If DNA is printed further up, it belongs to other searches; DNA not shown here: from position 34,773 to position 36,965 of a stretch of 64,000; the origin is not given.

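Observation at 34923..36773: PHP phosphoesterase fused to only the N-terminal Rossmann half of a GT4 glycosyltransferase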

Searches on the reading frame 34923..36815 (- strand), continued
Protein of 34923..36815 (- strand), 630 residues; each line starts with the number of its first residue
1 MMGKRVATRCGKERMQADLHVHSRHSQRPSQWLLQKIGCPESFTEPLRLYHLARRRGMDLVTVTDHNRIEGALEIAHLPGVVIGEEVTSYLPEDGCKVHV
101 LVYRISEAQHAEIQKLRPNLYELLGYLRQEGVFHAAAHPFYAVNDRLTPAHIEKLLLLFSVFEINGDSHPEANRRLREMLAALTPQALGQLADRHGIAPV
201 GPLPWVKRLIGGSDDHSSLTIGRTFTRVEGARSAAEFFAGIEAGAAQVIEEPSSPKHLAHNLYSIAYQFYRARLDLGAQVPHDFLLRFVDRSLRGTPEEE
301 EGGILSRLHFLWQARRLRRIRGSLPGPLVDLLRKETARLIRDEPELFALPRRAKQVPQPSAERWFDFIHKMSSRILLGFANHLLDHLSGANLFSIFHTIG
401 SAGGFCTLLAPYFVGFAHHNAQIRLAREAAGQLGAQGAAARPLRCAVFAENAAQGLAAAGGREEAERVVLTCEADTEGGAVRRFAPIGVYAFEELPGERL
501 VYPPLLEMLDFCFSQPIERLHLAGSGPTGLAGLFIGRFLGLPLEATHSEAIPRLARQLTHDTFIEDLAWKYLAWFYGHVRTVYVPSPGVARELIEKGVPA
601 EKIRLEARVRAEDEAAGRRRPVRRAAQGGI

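Call 36: fold_search(model_id=the predicted structure, library=pdb)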
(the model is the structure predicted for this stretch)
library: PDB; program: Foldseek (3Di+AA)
matches with E <= 10: 766; with E <= 0.001: 7
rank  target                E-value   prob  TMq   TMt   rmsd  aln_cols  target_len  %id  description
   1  7ug9                  3.5e-07  1.00  0.22  0.60   5.0       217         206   16  Crystal structure of RNase AM PHP domain (released 2022-08-31)
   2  9etk                  9.5e-06  1.00  0.18  0.38  11.0       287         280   14  Crystal structure of Vibrio cholerae RNase AM (released 2024-09-11)
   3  3o0f                  2.5e-05  1.00  0.20  0.41   9.2       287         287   16  Crystal structure of a putative metal-dependent phosphoesterase (BAD_1165) from bifidobacterium adolescentis atcc 15703  (released 2010-08-25)
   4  3e0f                  3.9e-05  1.00  0.20  0.40   8.2       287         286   16  Crystal structure of a putative metal-dependent phosphoesterase (bad_1165) from bifidobacterium adolescentis atcc 15703  (released 2008-09-02)
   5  2yb1                  1.2e-04  1.00  0.20  0.41   9.0       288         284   17  Structure of an amidohydrolase from Chromobacterium violaceum (EFI target EFI-500202) with bound Mn, AMP and phosphate. (released 2011-03-16)
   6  6tvp_B                1.9e-04  1.00  0.20  0.30   5.5       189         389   16  Structure of Mycobacterium smegmatis alpha-maltose-1-phosphate synthase GlgM (released 2020-04-22)
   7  7vz6_D                7.4e-04  1.00  0.19  0.30   6.3       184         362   13  The crystal structure of Non-hydrolyzing UDPGlcNAc 2-epimerase in complex with UDP-glucose (released 2022-11-16)
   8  7vyy_B                1.1e-03  1.00  0.19  0.31   6.0       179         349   14  The crystal structure of Non-hydrolyzing UDPGlcNAc 2-epimerase (released 2022-11-16)
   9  7vyy_A                1.1e-03  1.00  0.19  0.30   6.1       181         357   15  The crystal structure of Non-hydrolyzing UDPGlcNAc 2-epimerase (released 2022-11-16)
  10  5d01_B                1.4e-03  1.00  0.19  0.31   9.0       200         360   15  Crystal structure of BshA from B. subtilis complexed with N-acetylglucosaminyl-malate (released 2016-09-07)
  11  7vz6_A                1.6e-03  1.00  0.18  0.28   6.5       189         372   13  The crystal structure of Non-hydrolyzing UDPGlcNAc 2-epimerase in complex with UDP-glucose (released 2022-11-16)
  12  7vza_E                1.7e-03  1.00  0.18  0.29   6.2       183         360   11  The crystal structure of Non-hydrolyzing UDPGlcNAc 2-epimerase in complex with UDP (released 2022-11-16)
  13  7vz6_B                1.9e-03  1.00  0.18  0.29   6.5       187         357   12  The crystal structure of Non-hydrolyzing UDPGlcNAc 2-epimerase in complex with UDP-glucose (released 2022-11-16)
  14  3c48_A                2.4e-03  1.00  0.20  0.30   5.2       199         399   14  Structure of the retaining glycosyltransferase MshA: The first step in mycothiol biosynthesis. Organism: Corynebacteri (released 2008-03-25)
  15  6tvp_A                2.4e-03  1.00  0.20  0.30   5.5       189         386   16  Structure of Mycobacterium smegmatis alpha-maltose-1-phosphate synthase GlgM (released 2020-04-22)
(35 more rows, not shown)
